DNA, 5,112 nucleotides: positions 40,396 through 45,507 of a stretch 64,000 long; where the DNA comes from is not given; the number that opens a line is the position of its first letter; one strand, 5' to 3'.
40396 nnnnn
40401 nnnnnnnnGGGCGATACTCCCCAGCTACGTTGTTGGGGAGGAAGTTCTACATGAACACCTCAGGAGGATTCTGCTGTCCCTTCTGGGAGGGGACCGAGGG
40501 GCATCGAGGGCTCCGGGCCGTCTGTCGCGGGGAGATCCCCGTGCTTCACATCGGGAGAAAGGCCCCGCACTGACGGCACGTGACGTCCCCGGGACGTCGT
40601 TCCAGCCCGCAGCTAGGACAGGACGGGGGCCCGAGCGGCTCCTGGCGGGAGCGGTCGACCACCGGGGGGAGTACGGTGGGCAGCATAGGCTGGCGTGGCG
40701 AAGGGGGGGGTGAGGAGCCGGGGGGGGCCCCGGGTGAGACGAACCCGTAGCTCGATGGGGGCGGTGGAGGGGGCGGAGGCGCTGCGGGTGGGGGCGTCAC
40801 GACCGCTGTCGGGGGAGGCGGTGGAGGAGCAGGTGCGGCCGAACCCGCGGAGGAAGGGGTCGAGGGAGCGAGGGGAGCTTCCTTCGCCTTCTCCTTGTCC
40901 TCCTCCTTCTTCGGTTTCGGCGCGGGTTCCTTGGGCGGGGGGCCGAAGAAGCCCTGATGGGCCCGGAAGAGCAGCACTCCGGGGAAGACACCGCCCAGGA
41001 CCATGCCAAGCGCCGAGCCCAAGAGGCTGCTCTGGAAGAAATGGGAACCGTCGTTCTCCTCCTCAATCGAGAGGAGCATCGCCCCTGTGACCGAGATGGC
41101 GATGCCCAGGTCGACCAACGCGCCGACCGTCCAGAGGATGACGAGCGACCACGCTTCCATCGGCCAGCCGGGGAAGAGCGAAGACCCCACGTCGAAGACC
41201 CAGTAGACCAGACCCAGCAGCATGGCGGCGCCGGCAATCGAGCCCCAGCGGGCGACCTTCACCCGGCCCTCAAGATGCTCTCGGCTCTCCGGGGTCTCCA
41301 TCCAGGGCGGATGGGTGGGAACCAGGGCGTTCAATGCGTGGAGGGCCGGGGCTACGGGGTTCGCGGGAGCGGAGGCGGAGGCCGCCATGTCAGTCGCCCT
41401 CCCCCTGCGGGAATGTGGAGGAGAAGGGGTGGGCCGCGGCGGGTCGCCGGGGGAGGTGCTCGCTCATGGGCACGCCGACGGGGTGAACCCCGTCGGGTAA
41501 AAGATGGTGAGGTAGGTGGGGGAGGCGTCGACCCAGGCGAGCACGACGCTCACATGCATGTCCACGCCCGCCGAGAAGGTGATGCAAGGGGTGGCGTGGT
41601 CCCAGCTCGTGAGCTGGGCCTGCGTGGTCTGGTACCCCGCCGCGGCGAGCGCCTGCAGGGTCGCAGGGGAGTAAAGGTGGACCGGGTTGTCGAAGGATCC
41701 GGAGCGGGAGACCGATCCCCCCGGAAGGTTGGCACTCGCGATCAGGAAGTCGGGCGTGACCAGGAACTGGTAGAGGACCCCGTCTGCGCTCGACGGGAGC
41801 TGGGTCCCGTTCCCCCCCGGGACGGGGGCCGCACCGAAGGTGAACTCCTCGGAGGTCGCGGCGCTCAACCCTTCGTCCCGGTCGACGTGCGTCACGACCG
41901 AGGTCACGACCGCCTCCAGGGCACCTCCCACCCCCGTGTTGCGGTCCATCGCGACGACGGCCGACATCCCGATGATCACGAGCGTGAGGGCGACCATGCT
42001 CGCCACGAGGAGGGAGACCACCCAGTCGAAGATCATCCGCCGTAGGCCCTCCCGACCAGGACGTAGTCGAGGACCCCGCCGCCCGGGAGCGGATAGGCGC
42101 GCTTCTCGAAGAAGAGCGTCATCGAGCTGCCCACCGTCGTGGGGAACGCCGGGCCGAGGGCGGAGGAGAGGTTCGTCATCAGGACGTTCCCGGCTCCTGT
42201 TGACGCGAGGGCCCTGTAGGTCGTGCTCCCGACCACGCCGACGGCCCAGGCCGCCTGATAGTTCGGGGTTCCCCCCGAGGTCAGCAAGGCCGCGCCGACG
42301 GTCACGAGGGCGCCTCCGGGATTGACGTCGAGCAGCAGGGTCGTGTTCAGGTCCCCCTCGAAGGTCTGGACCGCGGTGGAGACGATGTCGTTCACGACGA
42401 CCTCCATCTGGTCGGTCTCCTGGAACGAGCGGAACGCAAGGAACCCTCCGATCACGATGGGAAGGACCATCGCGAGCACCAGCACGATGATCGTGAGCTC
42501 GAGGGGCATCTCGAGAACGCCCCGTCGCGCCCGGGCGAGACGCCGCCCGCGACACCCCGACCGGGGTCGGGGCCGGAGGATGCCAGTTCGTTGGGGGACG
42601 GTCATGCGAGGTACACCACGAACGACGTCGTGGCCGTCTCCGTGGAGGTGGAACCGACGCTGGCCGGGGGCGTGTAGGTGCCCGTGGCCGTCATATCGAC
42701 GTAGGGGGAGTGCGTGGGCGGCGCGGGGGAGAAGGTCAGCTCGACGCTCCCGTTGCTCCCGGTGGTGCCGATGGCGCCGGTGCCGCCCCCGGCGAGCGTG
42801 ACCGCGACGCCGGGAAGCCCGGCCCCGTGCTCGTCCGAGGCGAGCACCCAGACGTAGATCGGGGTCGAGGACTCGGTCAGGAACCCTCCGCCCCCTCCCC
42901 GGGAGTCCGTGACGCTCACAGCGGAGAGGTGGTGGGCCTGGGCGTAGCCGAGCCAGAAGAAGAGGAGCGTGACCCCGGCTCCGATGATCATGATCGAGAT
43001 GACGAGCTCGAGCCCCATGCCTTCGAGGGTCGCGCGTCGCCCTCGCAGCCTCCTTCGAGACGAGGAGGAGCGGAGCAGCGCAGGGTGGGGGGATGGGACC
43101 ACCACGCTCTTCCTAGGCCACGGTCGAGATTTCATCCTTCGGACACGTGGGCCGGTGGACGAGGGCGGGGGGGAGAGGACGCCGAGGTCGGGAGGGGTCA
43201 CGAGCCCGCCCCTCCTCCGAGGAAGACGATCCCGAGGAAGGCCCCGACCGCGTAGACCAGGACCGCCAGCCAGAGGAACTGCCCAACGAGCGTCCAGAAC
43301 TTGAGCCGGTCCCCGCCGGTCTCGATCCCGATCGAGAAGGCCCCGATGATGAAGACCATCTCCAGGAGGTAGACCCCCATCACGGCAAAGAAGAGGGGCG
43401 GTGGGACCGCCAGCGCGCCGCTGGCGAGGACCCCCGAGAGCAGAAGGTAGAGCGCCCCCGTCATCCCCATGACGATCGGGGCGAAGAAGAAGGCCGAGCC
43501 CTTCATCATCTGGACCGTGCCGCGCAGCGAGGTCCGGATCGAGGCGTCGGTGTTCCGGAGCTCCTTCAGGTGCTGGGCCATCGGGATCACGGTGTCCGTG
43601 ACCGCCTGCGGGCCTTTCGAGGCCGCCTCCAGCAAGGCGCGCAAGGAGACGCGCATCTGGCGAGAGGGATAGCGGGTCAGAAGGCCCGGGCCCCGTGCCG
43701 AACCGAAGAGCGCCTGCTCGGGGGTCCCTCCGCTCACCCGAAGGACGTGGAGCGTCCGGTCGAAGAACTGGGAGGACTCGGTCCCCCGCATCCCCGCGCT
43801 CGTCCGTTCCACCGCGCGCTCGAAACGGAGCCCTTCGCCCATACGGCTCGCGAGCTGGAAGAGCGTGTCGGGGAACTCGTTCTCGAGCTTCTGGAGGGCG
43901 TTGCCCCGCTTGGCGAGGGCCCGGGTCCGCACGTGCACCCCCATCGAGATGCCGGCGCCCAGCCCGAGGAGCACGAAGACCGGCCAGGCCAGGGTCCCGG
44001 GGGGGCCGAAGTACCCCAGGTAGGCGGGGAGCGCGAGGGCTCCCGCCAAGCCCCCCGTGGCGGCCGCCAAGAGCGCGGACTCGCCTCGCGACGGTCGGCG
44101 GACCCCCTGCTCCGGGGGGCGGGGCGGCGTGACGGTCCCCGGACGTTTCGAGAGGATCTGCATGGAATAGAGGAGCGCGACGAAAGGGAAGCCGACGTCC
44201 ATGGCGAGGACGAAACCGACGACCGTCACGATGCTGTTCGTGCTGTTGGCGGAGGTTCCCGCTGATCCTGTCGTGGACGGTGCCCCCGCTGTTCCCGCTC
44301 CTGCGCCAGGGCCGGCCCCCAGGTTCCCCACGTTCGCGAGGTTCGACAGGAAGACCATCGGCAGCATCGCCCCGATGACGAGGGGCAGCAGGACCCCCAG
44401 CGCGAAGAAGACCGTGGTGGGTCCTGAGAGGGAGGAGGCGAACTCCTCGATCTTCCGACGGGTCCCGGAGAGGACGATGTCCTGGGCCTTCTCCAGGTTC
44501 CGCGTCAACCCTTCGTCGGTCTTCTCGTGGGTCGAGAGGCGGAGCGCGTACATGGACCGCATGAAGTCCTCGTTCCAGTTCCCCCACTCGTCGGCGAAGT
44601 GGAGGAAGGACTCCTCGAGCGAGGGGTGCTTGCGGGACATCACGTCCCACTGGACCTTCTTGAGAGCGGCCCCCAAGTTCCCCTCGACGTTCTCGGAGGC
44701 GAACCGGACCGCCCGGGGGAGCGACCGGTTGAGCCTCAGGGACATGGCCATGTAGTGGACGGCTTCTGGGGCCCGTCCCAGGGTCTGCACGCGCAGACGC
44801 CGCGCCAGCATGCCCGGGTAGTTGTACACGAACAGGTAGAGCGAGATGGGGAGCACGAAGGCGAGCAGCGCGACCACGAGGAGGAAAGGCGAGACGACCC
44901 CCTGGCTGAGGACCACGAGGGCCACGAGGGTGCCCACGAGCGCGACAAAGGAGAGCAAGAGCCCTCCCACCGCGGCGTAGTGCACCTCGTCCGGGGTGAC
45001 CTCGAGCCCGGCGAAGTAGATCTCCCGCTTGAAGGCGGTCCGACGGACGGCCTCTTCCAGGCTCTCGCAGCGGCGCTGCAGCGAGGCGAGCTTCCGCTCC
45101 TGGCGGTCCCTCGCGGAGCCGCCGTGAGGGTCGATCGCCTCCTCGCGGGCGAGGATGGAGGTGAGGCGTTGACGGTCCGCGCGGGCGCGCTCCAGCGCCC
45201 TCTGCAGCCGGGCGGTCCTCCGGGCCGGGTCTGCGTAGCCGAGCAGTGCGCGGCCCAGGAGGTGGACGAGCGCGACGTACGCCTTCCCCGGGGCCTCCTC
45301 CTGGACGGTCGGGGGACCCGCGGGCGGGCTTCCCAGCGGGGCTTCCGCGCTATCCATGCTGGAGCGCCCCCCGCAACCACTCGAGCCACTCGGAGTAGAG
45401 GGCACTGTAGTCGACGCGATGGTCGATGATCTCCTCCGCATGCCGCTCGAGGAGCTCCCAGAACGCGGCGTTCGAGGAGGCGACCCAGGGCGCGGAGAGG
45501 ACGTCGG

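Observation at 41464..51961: Archaeal type-IV-pilus-like operon with five pilin-like genes and unnamed accessory genes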

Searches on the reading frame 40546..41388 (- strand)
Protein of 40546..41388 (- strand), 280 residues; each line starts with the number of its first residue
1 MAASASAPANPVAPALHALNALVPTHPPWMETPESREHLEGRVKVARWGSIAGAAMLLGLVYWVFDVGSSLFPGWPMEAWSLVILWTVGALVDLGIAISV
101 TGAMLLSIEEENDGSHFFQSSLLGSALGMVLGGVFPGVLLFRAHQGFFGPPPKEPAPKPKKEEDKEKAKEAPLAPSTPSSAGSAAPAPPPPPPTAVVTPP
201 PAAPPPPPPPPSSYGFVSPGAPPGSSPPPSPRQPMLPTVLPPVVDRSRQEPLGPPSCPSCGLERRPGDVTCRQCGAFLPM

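Call 6: search_protein_families(library=pfam, proteins=[window:40546-41388:-], max_evalue=0.1)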
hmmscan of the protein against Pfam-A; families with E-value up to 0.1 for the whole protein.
window:40546-41388:- (280 aa): 3 families
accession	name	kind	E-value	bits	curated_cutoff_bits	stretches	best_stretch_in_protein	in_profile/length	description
PF13240.11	Zn_Ribbon_1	-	0.00016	21.8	25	1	257-276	2-21/23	zinc-ribbon domain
PF13248.11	Zn_ribbon_3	-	0.0038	17.1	27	1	256-276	4-24/26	zinc-ribbon domain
PF12773.13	DZR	-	0.033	14.8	27.3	1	257-278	1-22/45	Double zinc ribbon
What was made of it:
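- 40546..41388 (-): g10: 280-aa membrane protein (three TM segments) with a long Pro-rich linker and a C-terminal Zn ribbon. This tenth conserved operon member was not in the finding. Pfam Zn_Ribbon_1 for aa 257-276 (call 6).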

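Call 7: search_protein_families(library=ncbifam, proteins=[window:40546-41388:-], max_evalue=0.1)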
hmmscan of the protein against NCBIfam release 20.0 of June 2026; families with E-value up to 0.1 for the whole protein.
window:40546-41388:- (280 aa): 0 families

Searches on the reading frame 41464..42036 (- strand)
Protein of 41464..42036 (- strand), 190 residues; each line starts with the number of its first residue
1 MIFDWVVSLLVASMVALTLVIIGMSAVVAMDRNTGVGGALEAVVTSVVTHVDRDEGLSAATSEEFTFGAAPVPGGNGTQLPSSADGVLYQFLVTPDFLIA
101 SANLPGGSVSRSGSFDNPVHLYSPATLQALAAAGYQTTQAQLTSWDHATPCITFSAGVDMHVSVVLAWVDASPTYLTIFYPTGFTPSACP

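Call 6: search_protein_families(library=pfam, proteins=[window:41464-42036:-], max_evalue=0.1)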
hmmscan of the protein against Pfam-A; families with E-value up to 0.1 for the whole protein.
window:41464-42036:- (190 aa): 0 families

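Call 7: search_protein_families(library=ncbifam, proteins=[window:41464-42036:-], max_evalue=0.1)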
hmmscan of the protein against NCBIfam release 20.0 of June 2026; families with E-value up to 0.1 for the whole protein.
window:41464-42036:- (190 aa): 0 families

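Call 39: find_homologous_proteins(query=A2, max_evalue=0.001)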
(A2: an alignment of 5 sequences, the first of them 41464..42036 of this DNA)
Query A2 (5 sequences) (190 aa, profile of the alignment): 10 proteins with E <= 0.001 among 8000 candidates.
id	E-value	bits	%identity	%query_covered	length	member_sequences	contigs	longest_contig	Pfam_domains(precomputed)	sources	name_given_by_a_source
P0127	2.1e-90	320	77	100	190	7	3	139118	-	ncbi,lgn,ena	-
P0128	3.3e-89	316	100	100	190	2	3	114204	-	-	-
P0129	3.2e-85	303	63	99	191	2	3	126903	-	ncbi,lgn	-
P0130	3.7e-85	302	74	100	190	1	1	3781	-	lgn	-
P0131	6.1e-73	263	30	100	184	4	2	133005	PF23928.2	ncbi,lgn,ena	-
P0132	1.0e-67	246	32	93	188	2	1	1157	-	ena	-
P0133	2.0e-62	228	32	100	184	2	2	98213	-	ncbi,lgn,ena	-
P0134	2.0e-57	212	32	100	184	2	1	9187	-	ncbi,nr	ncbi:MAG: hypothetical protein M1144_04860 [Candidatus Thermoplasmatota archaeon]|nr:hypothetical pr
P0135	2.4e-57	212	33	100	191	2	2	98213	-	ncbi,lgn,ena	-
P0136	3.4e-57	211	33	100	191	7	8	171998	-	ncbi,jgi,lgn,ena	jgi:hypothetical protein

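Call 63: predict_structure(alignment_id=A4)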
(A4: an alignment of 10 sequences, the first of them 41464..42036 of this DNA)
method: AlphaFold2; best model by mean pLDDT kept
length: 190 residues; sequences in the alignment: 10
mean_pLDDT: 73.2   pTM: 0.62
mean pLDDT of the five models: 73.2, 61.4, 60.5, 52.0, 50.3
residues with pLDDT >= 90: 2; 70-90: 134; 50-70: 42; < 50: 12
segments of 3 or more residues with pLDDT < 50: 68-78
pLDDT, mean of each block of 10 residues (from residue 1): 78 77 61 72 80 60 53 40 68 88 80 84 79 83 74 78 80 81 75
secondary structure, 60 per line:
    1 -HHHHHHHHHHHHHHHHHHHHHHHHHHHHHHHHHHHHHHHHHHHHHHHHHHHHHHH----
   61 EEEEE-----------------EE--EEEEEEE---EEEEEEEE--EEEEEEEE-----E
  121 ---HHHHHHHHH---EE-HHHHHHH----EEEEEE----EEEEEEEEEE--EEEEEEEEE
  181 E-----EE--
elements in order: H2-56 E61-65 E87-93 E97-104 E107-114 H124-132 H139-145 E150-155 E160-169 E172-181
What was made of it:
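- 41464..42036 (-): g9: 190-aa leaderless pilin-shaped protein that starts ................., with two conserved Cys (C151, C189). It is DUF7266-like. AF2 model shows helix 2-56 plus a beta domain, pLDDT 73 (call 63).
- On Type IV filament (T4P-like) superfamily: The g9 AF2 model has helix 2-56 plus seven strands (pLDDT 73, call 63), which fits the shape.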

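Call 67: fold_search(model_id=the predicted structure, library=pdb)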
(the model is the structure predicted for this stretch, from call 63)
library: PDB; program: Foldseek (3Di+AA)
matches with E <= 10: 761; with E <= 0.001: 0
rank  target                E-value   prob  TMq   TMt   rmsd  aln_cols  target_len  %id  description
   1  7lvq_K                2.8e-02  0.13  0.13  0.09  17.4       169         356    9  KIF14[391-743] - AMP-PNP closed state class in complex with a microtubule (released 2021-05-05)
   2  9mj5_C                4.3e-02  0.10  0.14  0.14  19.8       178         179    9  Catalytic domain of human DNA polymerase alpha in complex with DNA and RPA (released 2025-02-19)
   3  7e9y                  5.7e-02  0.08  0.13  0.06  20.4       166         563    7  Crystal structure of eLACCO1 (released 2021-12-22)
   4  7s7v_C                7.6e-02  0.08  0.12  0.07  20.2       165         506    8  Crystal structure of iNicSnFR3a Fluorescent Nicotine Sensor (released 2021-10-13)
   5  7s7v_A                8.6e-02  0.07  0.12  0.07  19.7       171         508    8  Crystal structure of iNicSnFR3a Fluorescent Nicotine Sensor (released 2021-10-13)
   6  6d6v_D                9.0e-02  0.12  0.17  0.17  16.1       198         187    6  CryoEM structure of Tetrahymena telomerase with telomeric DNA at 4.8 Angstrom resolution (released 2018-05-30)
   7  9d57_D                9.0e-02  0.07  0.12  0.06  20.3       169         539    7  iGABASnFR2 fluorescent GABA sensor in complex with GABA (released 2025-08-20)
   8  6cqo_C                9.6e-02  0.12  0.14  0.22  14.6       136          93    7  Crystal Structure of mitochondrial single-stranded DNA binding proteins from S. cerevisiae (SeMet Labeled), Rim1 (Form (released 2018-05-30)
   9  6cqo_D                1.0e-01  0.12  0.14  0.21  13.6       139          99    6  Crystal Structure of mitochondrial single-stranded DNA binding proteins from S. cerevisiae (SeMet Labeled), Rim1 (Form (released 2018-05-30)
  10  3o78_B                1.0e-01  0.07  0.13  0.08  19.1       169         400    9  The structure of Ca2+ Sensor (Case-12) (released 2010-09-29)
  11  8txr_A                1.1e-01  0.12  0.14  0.08  16.0       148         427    6  E. coli ExoVII(H238A) (released 2024-01-31)
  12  9u9d_B                1.2e-01  0.07  0.12  0.12  21.3       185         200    9  Bipartite Genetically Encoded Biosensor sG-GECO1 (released 2025-09-17)
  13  9d57_C                1.3e-01  0.08  0.12  0.07  19.3       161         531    7  iGABASnFR2 fluorescent GABA sensor in complex with GABA (released 2025-08-20)
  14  9d57_A                1.3e-01  0.06  0.12  0.06  20.1       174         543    6  iGABASnFR2 fluorescent GABA sensor in complex with GABA (released 2025-08-20)
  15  3wlc                  1.4e-01  0.06  0.13  0.08  19.8       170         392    8  Crystal structure of dimeric GCaMP6m (released 2014-01-22)
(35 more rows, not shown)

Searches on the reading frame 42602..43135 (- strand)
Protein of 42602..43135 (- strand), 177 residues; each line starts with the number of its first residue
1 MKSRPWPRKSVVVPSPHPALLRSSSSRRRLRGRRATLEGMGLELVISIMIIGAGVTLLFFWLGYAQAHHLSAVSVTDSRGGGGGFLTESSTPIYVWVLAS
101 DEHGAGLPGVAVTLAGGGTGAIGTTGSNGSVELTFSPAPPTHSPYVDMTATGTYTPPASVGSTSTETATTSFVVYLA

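Call 6: search_protein_families(library=pfam, proteins=[window:42602-43135:-], max_evalue=0.1)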
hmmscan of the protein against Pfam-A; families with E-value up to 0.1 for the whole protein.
window:42602-43135:- (177 aa): 2 families
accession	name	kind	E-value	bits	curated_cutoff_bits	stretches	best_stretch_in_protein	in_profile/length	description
PF02369.22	Big_1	-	0.0016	18.9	34.9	1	92-142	18-73/93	Bacterial Ig-like domain (group 1)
PF13620.12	CarboxypepD_reg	-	0.02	15.7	32.3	1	100-167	7-76/82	Carboxypeptidase regulatory-like domain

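Call 7: search_protein_families(library=ncbifam, proteins=[window:42602-43135:-], max_evalue=0.1)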
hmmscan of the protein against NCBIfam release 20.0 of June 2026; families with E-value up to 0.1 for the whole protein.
window:42602-43135:- (177 aa): 0 families

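Call 85: search_protein_families(library=pfam, proteins=[window:42602-43135:-], max_evalue=10)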
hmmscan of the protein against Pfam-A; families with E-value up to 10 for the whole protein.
window:42602-43135:- (177 aa): 3 families
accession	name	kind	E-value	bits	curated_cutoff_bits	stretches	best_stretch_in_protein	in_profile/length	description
PF02369.22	Big_1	-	0.0016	18.9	34.9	1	92-142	18-73/93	Bacterial Ig-like domain (group 1)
PF13620.12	CarboxypepD_reg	-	0.02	15.7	32.3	1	100-167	7-76/82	Carboxypeptidase regulatory-like domain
PF17988.6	VEGFR-2_TMD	-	0.23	11.4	25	1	48-62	8-22/35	VEGFR-2 Transmembrane domain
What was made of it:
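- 42602..43135 (-): g7: 177-aa prepilin-like protein (...RRATLEG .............) with an Ig-like (Big_1-like) C-terminal domain. Weak Big_1 hit (calls 6, 85).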

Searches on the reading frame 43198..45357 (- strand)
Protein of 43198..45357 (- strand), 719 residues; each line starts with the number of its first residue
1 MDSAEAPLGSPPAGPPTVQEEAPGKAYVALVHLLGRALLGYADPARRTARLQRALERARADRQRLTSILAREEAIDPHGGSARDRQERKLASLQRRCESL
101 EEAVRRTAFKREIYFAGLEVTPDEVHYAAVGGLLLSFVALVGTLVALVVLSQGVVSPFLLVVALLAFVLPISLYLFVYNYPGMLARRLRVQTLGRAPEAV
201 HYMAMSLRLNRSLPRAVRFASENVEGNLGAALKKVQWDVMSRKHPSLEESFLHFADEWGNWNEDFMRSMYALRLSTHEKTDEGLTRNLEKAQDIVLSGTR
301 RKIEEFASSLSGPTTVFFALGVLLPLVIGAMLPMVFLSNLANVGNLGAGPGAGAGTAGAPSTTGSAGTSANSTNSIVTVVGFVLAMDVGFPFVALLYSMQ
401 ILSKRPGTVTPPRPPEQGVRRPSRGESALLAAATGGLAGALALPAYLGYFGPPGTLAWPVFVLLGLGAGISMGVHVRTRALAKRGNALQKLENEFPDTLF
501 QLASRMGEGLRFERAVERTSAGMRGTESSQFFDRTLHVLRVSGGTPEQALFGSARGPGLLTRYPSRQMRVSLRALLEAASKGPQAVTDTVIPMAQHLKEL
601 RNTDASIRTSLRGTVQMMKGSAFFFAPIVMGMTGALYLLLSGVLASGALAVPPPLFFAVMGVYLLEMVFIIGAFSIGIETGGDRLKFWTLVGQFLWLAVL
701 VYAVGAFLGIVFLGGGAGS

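Call 6: search_protein_families(library=pfam, proteins=[window:43198-45357:-], max_evalue=0.1)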
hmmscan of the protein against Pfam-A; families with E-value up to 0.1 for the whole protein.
window:43198-45357:- (719 aa): 2 families
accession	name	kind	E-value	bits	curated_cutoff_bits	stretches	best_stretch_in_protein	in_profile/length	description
PF00482.28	T2SSF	-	1.9e-06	28.3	25.2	1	200-328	2-121/125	Type II secretion system (T2SS), protein F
PF20990.2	DUF2207_C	-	0.061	13.5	33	1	85-177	101-186/247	Predicted membrane protein (DUF2207) C-terminal domain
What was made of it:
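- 43198..45357 (-): g6: 719-aa polytopic platform protein (FlaJ/TadC type) with two T2SSF-like repeats in one chain. Pfam T2SSF 1.9e-6 for aa 200-328 (call 6).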

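Call 7: search_protein_families(library=ncbifam, proteins=[window:43198-45357:-], max_evalue=0.1)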
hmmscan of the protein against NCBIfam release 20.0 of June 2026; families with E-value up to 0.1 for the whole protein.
window:43198-45357:- (719 aa): 1 family
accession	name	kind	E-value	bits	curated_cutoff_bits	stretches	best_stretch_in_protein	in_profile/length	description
NF046075.1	UpsF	equivalog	0.077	11.8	400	0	142-328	31-217/484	membrane pilin protein UpsF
